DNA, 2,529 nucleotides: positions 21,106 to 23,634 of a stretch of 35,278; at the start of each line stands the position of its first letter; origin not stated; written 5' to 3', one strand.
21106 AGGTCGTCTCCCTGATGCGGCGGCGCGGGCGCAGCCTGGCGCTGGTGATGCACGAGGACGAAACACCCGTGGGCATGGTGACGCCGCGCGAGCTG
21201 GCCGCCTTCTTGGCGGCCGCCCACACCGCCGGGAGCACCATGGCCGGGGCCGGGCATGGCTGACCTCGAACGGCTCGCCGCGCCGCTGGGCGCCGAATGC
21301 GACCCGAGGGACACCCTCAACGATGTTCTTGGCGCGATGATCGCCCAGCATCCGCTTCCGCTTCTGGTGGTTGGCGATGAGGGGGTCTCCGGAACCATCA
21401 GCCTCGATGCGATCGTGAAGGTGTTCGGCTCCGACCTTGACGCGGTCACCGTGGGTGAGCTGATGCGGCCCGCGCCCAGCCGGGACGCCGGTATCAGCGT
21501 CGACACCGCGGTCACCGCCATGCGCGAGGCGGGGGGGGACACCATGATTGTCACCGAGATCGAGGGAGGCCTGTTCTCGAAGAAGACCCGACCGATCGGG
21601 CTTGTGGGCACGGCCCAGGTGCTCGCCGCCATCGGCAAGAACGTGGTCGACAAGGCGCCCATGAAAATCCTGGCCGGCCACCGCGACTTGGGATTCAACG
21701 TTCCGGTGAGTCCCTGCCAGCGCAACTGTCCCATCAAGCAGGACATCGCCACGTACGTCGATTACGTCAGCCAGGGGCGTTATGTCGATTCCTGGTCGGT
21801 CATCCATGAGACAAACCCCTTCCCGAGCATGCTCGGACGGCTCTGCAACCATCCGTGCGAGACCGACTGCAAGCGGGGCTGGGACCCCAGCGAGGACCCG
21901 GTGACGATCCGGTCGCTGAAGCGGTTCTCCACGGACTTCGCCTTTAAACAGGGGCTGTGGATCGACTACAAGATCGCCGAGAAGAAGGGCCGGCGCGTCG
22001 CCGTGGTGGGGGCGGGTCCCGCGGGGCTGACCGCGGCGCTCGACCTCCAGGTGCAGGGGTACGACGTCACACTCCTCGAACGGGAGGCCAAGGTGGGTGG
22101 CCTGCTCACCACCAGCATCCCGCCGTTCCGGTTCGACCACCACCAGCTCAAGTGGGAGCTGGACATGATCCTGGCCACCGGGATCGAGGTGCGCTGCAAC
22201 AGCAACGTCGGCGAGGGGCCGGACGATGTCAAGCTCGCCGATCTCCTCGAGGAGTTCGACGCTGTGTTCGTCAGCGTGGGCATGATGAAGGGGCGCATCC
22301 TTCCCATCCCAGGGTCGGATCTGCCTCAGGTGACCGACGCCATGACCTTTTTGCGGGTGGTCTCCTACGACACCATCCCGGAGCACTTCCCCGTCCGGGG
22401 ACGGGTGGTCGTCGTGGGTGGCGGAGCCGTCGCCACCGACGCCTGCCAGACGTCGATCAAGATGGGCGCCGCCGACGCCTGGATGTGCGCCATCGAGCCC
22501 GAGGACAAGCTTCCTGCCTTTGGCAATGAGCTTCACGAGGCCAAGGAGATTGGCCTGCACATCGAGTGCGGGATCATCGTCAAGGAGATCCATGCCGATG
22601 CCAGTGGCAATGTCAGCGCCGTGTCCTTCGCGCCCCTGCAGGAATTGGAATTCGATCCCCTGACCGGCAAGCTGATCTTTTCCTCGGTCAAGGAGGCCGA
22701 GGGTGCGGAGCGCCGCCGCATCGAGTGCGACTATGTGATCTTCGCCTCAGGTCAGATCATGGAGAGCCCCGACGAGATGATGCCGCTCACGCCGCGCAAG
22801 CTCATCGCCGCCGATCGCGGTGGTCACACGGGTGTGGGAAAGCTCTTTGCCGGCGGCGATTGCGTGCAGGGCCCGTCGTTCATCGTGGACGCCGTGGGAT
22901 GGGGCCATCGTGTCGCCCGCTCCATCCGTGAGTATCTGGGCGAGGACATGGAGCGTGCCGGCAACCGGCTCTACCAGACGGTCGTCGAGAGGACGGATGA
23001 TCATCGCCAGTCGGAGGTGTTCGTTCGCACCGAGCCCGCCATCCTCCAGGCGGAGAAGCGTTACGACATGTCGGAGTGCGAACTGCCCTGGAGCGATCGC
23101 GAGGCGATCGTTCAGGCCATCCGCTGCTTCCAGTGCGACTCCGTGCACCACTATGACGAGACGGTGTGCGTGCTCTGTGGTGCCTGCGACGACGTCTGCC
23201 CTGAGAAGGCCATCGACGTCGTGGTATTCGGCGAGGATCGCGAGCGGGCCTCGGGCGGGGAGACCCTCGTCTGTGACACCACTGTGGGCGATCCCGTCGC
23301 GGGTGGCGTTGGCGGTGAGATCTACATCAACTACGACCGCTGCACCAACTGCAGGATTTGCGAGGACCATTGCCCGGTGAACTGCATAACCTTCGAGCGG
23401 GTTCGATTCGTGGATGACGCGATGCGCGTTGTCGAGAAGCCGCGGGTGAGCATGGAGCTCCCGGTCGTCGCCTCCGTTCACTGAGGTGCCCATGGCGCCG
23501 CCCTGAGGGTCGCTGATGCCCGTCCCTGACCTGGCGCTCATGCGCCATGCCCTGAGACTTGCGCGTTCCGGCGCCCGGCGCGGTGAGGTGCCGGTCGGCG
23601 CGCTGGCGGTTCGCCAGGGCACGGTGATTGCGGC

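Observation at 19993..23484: Translationally coupled trio (helical hypothetical, free CBS pair, CBS-fused flavo-ferredoxin enzyme): candidate uncharacterised redox/ligand-sensing module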

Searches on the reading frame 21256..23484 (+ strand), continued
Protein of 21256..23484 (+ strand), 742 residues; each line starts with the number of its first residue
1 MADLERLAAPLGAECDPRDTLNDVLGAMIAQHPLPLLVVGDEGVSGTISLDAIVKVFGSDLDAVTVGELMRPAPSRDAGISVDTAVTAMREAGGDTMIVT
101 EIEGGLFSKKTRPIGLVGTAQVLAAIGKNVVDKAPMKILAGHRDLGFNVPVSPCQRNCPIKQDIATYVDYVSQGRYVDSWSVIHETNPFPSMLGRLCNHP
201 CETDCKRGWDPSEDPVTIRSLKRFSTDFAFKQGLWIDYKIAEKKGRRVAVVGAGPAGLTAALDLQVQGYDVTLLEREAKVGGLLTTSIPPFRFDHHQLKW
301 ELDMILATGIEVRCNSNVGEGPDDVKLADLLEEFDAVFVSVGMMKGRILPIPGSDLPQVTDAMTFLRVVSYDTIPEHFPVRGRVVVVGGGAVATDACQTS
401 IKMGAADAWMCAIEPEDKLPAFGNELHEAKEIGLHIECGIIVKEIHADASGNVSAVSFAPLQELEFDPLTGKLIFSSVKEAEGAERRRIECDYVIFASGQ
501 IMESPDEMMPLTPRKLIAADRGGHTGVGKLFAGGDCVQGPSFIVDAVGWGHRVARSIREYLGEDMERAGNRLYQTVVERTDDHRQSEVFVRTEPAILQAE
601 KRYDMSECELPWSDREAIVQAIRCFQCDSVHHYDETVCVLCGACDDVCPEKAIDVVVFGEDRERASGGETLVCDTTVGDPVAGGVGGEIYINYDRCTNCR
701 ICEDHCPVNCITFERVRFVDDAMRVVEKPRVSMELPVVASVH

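Call 82: find_encoding_contigs(protein=P0357, flank=5000, max_places=1)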
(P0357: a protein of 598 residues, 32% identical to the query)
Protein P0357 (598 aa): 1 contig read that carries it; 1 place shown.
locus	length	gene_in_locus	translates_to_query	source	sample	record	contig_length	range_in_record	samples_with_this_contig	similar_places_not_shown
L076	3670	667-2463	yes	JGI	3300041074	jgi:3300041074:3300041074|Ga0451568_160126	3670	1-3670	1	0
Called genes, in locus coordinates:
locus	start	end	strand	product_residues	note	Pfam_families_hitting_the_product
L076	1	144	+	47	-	?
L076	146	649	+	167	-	PF00027:cNMP_binding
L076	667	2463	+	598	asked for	PF14691:Fer4_20, PF01266:DAO (weak), PF07992:Pyr_redox_2, PF12831:FAD_oxidored (weak), PF13450:NAD_binding_8 (weak), PF13738:Pyr_redox_3, PF12838:Fer4_7, PF00037:Fer4 (weak), +4 more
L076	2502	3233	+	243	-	PF00033:Cytochrome_B, PF14358:DUF4405, PF13631:Cytochrom_B_N_2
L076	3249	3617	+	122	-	-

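Call 84: search_protein_families(library=ncbifam, proteins=[L069:7836-8369:+, L069:8412-9176:+], max_evalue=0.00001)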
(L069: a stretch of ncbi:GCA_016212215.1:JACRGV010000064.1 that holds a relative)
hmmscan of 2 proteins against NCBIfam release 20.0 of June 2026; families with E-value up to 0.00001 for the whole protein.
L069:7836-8369:+ (177 aa): 4 families
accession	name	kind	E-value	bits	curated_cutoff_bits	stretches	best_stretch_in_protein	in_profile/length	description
NF045928.1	Cytb6fFeSPetC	equivalog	2.8e-19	69.2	250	1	82-137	102-157/179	cytochrome b6-f complex iron-sulfur subunit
NF010001.0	PRK13474.1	subfamily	4e-19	68.6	154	1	81-151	100-168/178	cytochrome b6-f complex iron-sulfur subunit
TIGR01416.1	Rieske_proteo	equivalog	2.8e-16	60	97.4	1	77-126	105-158/176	ubiquinol-cytochrome c reductase iron-sulfur subunit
NF050121.1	bc1_QcrA_actin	exception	5.5e-08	32.7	275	1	78-136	237-298/319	cytochrome bc1 complex Rieske iron-sulfur subunit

L069:8412-9176:+ (254 aa): 4 families
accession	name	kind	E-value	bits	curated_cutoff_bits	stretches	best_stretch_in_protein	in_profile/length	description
NF040969.1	cytb_ExtP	equivalog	4.7e-79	265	290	1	36-252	2-204/205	selenite/tellurite reduction operon b-type cytochrome ExtP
NF002990.0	PRK03735.1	subfamily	6e-54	183.2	325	1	57-254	40-223/223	cytochrome b6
NF041076.1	cyt_b_SoxC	equivalog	1.9e-25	89.7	740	1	63-243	32-193/542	proton pump complex cytochrome B SoxC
NF050120.1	bc1_QcrB_actin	exception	5.6e-24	84.9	500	1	58-243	25-213/458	cytochrome bc1 complex cytochrome b subunit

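Call 85: find_encoding_contigs(protein=P0391, flank=6000, max_places=1)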
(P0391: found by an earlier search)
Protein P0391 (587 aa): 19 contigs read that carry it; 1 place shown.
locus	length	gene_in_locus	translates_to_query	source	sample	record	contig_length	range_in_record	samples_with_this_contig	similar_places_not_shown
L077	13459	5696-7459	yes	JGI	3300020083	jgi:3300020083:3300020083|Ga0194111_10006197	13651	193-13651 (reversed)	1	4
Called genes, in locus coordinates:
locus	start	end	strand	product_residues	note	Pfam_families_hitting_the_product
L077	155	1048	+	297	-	PF03460:NIR_SIR_ferr, PF01077:NIR_SIR, PF00037:Fer4 (weak), PF12837:Fer4_6 (weak), PF14697:Fer4_21 (weak), PF12838:Fer4_7, PF13187:Fer4_9, PF00037:Fer4, +2 more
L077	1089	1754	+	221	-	PF01909:NTP_transf_2 (weak), PF18765:Polbeta, PF05168:HEPN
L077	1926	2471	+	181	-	-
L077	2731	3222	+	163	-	PF13686:DrsE_2 (weak)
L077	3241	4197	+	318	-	PF00291:PALP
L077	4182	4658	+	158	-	PF01398:JAB (weak), PF14464:Prok-JAB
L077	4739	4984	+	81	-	PF01206:TusA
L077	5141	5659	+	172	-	PF00355:Rieske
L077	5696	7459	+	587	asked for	PF14691:Fer4_20, PF00890:FAD_binding_2 (weak), PF01266:DAO (weak), PF07992:Pyr_redox_2, PF12831:FAD_oxidored (weak), PF13450:NAD_binding_8, PF13738:Pyr_redox_3, PF00037:Fer4 (weak), +6 more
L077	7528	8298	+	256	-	PF00033:Cytochrome_B, PF14358:DUF4405 (weak), PF13631:Cytochrom_B_N_2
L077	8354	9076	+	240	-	-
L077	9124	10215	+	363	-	PF14522:Cytochrome_C7 (faint), PF22113:Mtrc-MtrF_II-IV_dom (faint), PF14537:Cytochrom_c3_2 (faint), PF13435:Cytochrome_C554 (weak)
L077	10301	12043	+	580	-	PF22113:Mtrc-MtrF_II-IV_dom (faint), PF13447:Multi-haem_cyto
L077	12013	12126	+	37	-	-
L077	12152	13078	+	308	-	PF00491:Arginase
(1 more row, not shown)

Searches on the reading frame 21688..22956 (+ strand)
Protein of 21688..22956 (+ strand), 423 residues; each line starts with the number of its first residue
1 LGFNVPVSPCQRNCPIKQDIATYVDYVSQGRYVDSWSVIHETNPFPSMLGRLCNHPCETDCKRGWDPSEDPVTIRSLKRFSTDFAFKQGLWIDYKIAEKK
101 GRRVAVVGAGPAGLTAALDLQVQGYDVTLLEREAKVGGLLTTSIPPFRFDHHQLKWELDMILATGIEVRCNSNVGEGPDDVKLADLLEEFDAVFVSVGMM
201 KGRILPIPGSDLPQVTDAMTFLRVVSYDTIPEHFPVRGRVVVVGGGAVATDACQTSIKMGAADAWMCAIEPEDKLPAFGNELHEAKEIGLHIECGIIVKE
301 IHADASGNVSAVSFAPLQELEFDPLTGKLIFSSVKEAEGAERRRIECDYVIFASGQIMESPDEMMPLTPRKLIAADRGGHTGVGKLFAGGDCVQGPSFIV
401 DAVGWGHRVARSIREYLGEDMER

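Call 49: search_solved_structures(query=window:21688-22956:+, max_evalue=1e-30, show_alignments=5)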
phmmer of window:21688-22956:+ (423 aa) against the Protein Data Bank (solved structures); distinct sequences matched with E-value up to 1e-30: 9.
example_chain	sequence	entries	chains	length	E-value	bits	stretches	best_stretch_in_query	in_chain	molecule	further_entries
9n5u_A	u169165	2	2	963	7.3e-61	209.6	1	7-422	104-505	NfnA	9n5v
9bov_A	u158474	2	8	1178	1.5e-59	205.3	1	9-420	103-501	Molybdopterin oxidoreductase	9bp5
4ylf_B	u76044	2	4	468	1.6e-55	192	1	5-418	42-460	Dihydropyrimidine dehydrogenase subunit A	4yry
8oh5_C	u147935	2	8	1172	4.2e-55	190.6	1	9-418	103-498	Formate dehydrogenase-O, major subunit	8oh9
5vj7_A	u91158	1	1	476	8.6e-50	173.1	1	5-418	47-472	Oxidoreductase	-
5jca_L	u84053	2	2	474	3.2e-48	167.9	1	5-420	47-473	NADH-dependent Ferredoxin:NADP Oxidoreductase (NfnI) subunit alpha | NADH-dependent Ferredoxin:NADP Oxidoreductase subunit alpha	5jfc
2vdc_G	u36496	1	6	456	5e-40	140.9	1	8-417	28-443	GLUTAMATE SYNTHASE [NADPH] SMALL CHAIN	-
6s6s_G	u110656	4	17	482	6.1e-40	140.6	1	8-417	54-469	Glutamate synthase [NADPH] small chain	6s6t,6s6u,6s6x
7mfm_I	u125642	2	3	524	9.8e-39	136.6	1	11-267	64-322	Glutamate synthase (NADPH) small chain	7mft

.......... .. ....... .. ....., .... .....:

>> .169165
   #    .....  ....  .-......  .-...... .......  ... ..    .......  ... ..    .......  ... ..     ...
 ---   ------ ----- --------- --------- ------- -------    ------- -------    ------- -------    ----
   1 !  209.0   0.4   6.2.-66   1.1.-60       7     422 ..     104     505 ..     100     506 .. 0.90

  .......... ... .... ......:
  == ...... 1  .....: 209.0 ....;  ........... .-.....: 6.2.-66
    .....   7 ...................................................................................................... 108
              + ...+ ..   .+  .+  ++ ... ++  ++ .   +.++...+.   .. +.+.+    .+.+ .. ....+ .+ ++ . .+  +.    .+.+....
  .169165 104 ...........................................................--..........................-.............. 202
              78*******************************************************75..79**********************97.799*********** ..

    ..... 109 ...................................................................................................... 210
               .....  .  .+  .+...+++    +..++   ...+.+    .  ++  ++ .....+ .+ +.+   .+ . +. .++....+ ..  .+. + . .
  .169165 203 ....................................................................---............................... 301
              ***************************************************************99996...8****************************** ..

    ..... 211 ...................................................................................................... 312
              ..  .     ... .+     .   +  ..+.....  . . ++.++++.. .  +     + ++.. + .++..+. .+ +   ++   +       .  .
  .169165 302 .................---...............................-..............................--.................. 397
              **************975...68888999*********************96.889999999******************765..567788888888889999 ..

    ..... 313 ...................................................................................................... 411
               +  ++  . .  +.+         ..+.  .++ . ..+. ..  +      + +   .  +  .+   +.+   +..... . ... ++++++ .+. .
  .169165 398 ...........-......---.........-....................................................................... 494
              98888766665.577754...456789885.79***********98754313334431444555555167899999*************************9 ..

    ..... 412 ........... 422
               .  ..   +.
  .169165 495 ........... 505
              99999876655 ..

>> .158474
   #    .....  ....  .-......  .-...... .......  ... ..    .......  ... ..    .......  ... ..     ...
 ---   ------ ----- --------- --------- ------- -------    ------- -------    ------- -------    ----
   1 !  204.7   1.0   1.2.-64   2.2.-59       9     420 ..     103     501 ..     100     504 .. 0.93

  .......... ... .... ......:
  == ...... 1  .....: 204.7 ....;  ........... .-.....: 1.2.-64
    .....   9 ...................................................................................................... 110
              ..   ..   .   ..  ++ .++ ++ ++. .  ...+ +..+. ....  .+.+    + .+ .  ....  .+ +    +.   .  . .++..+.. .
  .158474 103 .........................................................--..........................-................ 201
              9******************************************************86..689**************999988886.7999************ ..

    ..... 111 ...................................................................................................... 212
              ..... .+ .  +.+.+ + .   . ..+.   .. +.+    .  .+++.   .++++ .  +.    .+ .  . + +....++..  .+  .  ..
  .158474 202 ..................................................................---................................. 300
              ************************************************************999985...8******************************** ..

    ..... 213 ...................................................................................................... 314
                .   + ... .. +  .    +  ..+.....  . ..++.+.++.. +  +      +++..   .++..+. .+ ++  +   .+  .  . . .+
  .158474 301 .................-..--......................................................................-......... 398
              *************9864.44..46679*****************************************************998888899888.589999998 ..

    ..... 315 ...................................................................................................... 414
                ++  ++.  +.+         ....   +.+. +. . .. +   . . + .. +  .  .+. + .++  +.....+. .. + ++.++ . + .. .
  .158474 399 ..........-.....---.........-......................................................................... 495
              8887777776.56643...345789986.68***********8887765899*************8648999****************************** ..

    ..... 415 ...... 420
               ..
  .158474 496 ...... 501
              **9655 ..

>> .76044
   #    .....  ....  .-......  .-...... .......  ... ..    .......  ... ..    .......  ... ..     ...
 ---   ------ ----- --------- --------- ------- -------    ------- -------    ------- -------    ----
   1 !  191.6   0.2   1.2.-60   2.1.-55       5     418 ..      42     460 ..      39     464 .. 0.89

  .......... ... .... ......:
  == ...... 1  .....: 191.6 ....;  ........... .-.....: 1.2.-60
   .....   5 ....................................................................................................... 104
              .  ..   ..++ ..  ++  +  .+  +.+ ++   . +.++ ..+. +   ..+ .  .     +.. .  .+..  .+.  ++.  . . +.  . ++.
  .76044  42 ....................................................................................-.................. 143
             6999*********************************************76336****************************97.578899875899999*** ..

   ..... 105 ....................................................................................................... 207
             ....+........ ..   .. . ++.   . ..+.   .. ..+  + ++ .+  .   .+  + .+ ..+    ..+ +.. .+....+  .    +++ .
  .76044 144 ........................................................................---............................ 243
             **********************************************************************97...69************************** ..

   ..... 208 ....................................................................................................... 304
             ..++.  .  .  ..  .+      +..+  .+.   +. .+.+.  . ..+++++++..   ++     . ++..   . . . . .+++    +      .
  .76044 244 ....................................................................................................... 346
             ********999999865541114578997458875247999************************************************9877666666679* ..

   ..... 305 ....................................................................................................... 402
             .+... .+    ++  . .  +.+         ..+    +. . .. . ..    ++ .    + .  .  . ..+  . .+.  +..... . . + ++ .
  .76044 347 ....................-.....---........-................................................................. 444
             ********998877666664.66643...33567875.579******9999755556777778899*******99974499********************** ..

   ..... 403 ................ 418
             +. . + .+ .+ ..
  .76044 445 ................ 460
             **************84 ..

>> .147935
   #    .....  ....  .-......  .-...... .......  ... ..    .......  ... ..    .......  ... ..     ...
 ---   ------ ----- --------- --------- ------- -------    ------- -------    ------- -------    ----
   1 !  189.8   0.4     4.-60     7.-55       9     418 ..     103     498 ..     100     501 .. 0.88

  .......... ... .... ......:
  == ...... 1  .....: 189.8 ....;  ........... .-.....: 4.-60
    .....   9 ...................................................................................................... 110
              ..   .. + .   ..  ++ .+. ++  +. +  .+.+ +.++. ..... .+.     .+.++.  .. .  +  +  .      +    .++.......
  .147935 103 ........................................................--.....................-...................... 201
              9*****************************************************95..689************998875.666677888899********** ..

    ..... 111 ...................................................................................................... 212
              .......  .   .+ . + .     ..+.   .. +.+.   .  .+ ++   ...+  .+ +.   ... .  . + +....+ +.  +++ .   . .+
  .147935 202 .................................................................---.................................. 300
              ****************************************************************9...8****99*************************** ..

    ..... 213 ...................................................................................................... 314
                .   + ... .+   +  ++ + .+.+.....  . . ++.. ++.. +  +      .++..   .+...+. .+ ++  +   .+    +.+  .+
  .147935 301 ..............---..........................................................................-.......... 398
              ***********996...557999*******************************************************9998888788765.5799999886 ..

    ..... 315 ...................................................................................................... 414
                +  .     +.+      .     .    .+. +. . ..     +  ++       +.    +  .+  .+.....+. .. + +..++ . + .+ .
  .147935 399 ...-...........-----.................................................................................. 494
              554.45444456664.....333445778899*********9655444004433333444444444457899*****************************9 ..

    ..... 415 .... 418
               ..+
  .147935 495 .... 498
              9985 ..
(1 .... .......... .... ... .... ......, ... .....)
